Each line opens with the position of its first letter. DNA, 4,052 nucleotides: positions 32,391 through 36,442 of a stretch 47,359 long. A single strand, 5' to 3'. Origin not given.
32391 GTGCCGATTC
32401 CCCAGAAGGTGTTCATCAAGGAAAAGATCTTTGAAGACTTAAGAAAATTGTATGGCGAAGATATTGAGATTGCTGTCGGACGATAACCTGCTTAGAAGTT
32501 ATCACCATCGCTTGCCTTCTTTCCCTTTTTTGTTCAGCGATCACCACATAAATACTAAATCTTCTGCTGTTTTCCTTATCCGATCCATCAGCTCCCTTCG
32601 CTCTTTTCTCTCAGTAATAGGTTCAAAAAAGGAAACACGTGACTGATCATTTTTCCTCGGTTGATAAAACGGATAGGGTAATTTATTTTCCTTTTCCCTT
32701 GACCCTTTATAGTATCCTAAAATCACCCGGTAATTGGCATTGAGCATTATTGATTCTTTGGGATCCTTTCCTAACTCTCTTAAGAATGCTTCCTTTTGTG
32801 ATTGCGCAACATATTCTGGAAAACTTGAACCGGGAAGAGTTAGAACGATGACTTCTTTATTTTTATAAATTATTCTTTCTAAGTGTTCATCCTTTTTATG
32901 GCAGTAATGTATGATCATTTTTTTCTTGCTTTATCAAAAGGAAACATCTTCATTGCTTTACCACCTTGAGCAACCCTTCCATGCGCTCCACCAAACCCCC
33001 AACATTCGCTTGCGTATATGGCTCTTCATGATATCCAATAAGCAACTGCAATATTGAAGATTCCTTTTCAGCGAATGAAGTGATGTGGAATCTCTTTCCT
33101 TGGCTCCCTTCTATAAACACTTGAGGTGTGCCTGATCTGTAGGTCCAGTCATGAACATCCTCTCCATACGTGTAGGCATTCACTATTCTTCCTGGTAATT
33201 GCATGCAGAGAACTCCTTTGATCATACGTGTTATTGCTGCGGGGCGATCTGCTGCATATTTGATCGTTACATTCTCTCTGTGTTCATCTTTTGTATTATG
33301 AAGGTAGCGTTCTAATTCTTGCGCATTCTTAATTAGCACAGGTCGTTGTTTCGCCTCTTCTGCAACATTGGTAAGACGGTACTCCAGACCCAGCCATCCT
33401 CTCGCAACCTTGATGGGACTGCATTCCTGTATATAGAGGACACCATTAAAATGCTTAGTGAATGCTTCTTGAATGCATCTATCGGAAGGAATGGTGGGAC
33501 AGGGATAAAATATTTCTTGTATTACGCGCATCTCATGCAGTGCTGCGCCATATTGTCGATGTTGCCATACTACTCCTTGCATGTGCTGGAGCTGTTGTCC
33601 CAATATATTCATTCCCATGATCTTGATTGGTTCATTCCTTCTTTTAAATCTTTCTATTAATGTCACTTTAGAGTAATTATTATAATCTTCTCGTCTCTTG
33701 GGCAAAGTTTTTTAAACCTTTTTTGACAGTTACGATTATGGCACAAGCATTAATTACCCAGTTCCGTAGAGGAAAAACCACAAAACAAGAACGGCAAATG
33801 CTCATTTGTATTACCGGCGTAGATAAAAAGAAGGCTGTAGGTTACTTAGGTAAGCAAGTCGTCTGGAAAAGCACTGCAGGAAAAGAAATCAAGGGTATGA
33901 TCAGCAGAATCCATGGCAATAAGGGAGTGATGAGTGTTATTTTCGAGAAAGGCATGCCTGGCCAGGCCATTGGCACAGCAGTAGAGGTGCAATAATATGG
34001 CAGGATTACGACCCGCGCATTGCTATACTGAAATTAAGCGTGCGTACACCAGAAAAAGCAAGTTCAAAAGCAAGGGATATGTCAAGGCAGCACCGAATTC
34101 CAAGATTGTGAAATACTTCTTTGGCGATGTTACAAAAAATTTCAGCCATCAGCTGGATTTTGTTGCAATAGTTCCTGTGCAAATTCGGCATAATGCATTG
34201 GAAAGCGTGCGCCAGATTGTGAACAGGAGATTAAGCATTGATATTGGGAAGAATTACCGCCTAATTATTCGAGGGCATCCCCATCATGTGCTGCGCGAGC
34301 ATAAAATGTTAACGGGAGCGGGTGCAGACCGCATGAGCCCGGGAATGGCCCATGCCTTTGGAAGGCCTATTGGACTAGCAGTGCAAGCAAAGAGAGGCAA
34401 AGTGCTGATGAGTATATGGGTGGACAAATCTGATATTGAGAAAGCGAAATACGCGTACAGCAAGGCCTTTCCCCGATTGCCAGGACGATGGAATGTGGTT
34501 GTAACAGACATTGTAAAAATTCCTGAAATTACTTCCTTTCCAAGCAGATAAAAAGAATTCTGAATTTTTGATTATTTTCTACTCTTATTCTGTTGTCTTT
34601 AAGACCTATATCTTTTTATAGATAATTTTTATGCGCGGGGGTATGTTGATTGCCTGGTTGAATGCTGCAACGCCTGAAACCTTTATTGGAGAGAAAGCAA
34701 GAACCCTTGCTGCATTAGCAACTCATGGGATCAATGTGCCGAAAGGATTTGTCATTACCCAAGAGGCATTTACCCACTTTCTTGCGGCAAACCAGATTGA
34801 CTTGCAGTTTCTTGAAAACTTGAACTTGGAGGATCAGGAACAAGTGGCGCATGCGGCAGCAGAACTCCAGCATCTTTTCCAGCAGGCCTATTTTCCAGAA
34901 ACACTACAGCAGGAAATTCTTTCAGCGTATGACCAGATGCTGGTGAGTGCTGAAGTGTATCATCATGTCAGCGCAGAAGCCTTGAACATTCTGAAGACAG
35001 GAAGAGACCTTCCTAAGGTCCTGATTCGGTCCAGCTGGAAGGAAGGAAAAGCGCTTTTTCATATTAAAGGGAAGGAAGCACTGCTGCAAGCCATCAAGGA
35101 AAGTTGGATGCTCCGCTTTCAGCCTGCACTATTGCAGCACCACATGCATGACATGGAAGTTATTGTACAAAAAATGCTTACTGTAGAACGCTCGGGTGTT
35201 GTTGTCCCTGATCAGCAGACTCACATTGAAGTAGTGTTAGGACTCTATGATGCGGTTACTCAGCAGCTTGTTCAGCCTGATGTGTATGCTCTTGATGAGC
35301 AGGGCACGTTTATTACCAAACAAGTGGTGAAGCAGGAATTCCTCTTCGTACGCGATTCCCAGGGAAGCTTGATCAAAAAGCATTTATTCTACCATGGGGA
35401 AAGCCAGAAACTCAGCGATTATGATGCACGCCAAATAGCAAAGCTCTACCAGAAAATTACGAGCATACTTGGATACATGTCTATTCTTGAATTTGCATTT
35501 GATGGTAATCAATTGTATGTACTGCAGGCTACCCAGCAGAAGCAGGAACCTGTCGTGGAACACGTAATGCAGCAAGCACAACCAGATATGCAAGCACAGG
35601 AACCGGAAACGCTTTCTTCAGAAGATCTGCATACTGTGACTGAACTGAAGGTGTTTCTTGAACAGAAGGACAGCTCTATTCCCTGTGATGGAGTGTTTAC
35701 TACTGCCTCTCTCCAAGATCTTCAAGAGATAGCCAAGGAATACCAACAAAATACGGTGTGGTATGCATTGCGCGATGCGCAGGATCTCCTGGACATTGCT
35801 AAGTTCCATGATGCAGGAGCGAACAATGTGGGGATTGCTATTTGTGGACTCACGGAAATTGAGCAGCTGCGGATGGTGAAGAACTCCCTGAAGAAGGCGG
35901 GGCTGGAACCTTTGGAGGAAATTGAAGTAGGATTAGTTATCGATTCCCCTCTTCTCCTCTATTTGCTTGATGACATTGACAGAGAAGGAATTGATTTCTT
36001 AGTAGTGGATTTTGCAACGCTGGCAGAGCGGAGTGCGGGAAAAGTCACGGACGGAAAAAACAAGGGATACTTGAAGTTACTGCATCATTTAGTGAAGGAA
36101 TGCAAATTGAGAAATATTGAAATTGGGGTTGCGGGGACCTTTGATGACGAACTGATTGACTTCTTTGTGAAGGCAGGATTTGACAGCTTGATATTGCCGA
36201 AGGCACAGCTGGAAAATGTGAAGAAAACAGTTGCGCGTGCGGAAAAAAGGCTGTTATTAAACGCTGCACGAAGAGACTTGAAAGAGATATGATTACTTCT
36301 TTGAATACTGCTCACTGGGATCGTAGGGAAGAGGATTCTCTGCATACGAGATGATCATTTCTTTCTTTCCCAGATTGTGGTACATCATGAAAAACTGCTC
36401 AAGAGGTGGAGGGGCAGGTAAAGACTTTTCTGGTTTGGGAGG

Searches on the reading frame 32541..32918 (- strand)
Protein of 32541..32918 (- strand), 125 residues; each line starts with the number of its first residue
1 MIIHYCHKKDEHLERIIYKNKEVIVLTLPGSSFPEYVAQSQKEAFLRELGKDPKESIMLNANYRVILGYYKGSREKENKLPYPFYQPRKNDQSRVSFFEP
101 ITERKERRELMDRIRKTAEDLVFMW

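Call 3: search_protein_families(library=pfam, proteins=[window:32541-32918:-], max_evalue=1)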
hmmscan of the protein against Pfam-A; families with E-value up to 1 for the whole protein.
window:32541-32918:- (125 aa): 1 family
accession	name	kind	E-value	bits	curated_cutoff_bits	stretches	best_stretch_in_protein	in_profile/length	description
PF20882.2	Sos7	-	0.086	13.4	27.3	1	35-62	9-36/75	Kinetochore protein Sos7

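Call 4: search_protein_families(library=ncbifam, proteins=[window:32541-32918:-], max_evalue=1)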
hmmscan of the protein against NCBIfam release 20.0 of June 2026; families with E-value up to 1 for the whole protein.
window:32541-32918:- (125 aa): 0 families

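Call 61: search_protein_families(library=pfam, proteins=[window:32544-32918:-], max_evalue=0.1)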
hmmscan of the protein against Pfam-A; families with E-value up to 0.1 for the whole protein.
window:32544-32918:- (125 aa): 1 family
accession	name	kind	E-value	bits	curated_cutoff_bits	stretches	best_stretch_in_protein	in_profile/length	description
PF20882.2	Sos7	-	0.086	13.4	27.3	0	35-62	9-36/75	Kinetochore protein Sos7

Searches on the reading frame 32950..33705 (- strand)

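Call 3: search_protein_families(library=pfam, proteins=[window:32950-33705:-], max_evalue=1)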
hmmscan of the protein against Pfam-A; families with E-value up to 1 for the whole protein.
window:32950-33705:- (251 aa): 1 family
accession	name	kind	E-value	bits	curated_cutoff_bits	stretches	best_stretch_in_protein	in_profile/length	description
PF12990.12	DUF3874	-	0.033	15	28.3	1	2-54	15-67/71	Domain of unknonw function from B. Theta Gene description (DUF3874)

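Call 4: search_protein_families(library=ncbifam, proteins=[window:32950-33705:-], max_evalue=1)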
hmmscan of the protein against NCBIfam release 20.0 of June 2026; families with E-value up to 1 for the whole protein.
window:32950-33705:- (251 aa): 1 family
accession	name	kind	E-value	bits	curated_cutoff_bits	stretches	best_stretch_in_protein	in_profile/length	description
TIGR00092.1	TIGR00092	equivalog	0.013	14.7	279.2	1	91-193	204-304/368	redox-regulated ATPase YchF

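Call 61: search_protein_families(library=pfam, proteins=[window:32953-33705:-], max_evalue=0.1)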
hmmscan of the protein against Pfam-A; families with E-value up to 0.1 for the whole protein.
window:32953-33705:- (251 aa): 1 family
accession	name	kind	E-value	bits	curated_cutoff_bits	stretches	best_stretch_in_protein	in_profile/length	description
PF12990.12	DUF3874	-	0.033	15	28.3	1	2-54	15-67/71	Domain of unknonw function from B. Theta Gene description (DUF3874)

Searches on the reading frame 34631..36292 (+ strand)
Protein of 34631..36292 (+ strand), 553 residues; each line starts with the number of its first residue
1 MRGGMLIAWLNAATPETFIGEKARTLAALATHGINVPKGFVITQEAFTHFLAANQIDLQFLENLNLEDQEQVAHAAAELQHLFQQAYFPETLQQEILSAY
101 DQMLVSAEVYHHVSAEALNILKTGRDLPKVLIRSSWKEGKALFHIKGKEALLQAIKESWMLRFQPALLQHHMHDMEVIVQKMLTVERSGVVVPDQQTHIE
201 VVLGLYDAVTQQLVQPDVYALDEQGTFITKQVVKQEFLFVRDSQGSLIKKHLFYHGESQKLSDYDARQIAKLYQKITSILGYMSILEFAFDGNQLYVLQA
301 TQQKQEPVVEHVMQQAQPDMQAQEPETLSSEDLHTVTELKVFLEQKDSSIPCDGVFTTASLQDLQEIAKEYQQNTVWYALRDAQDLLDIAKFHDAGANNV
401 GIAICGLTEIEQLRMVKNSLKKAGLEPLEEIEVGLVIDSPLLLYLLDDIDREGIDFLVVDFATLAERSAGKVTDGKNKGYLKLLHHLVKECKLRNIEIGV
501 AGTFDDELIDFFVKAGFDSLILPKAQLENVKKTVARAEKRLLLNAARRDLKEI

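Call 3: search_protein_families(library=pfam, proteins=[window:34631-36292:+], max_evalue=1)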
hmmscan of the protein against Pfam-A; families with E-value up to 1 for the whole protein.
window:34631-36292:+ (553 aa): 4 families
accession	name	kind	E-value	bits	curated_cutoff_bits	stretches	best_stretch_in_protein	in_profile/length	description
PF01326.24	PPDK_N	-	1.4e-29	103.8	27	1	18-308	3-314/328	Pyruvate phosphate dikinase, AMP/ATP-binding domain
PF02896.24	PEP-utilizers_C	-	3e-05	23.8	22.8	1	412-538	156-292/293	PEP-utilising enzyme, PEP-binding domain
PF21234.2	Phosphatase-like_N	-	0.052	14.4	27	1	73-117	2-46/58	Protein-tyrosine-phosphatase-like, N-terminal domain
PF14377.11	UBM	-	0.14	12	23.3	0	88-102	17-31/35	Ubiquitin binding region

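Call 4: search_protein_families(library=ncbifam, proteins=[window:34631-36292:+], max_evalue=1)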
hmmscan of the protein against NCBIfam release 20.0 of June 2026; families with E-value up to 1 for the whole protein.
window:34631-36292:+ (553 aa): 15 families
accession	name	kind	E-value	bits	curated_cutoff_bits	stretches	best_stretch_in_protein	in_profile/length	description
NF005057.0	PRK06464.1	equivalog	1.3e-34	119.4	598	2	26-306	28-338/798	phosphoenolpyruvate synthase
TIGR01418.1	PEP_synth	equivalog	1.4e-33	116.3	739.75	2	27-302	28-328/784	pyruvate, water dikinase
NF004878.0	PRK06241.1-3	subfamily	4.2e-24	84.7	945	1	19-300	19-308/891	phosphoenolpyruvate synthase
NF004877.0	PRK06241.1-2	subfamily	1.4e-20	73.3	866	1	16-300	16-309/869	phosphoenolpyruvate synthase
NF041857.1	RIF_Ptrans_rph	equivalog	4.3e-20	71.7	999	1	16-300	14-307/864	rifamycin-inactivating phosphotransferase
NF052631.1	prodigiosin_PigC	equivalog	4.6e-20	71.1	1300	1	16-302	13-296/883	prodigiosin ligase PigC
NF004879.0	PRK06241.1-4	equivalog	1.2e-16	60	976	1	17-300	17-309/868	phosphoenolpyruvate synthase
NF004881.0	PRK06241.2-2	equivalog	3.1e-16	58.8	883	1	17-300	17-307/898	phosphoenolpyruvate synthase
NF052632.1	undecylprod_RedH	equivalog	4.5e-11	41.4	1350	1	15-327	13-314/880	undecylprodigiosin ligase RedH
NF004883.0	PRK06241.2-4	equivalog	3.4e-09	35.4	1063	1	15-304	28-328/928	phosphoenolpyruvate synthase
NF000283.1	RPH_KJ151292.1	equivalog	2.7e-07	29.2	1700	1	19-300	20-310/865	rifamycin-inactivating phosphotransferase Rph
NF004880.0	PRK06241.2-1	equivalog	2.9e-05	22.2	972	1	20-117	19-115/837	phosphoenolpyruvate synthase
TIGR01828.1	pyru_phos_dikin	equivalog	3.4e-05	22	843.45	1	17-64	16-64/865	pyruvate, phosphate dikinase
NF004531.0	PRK05878.1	equivalog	0.0011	17.6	456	1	12-57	19-64/534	pyruvate, phosphate dikinase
NF004882.0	PRK06241.2-3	equivalog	0.0014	16.8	850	1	18-301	11-274/827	phosphoenolpyruvate synthase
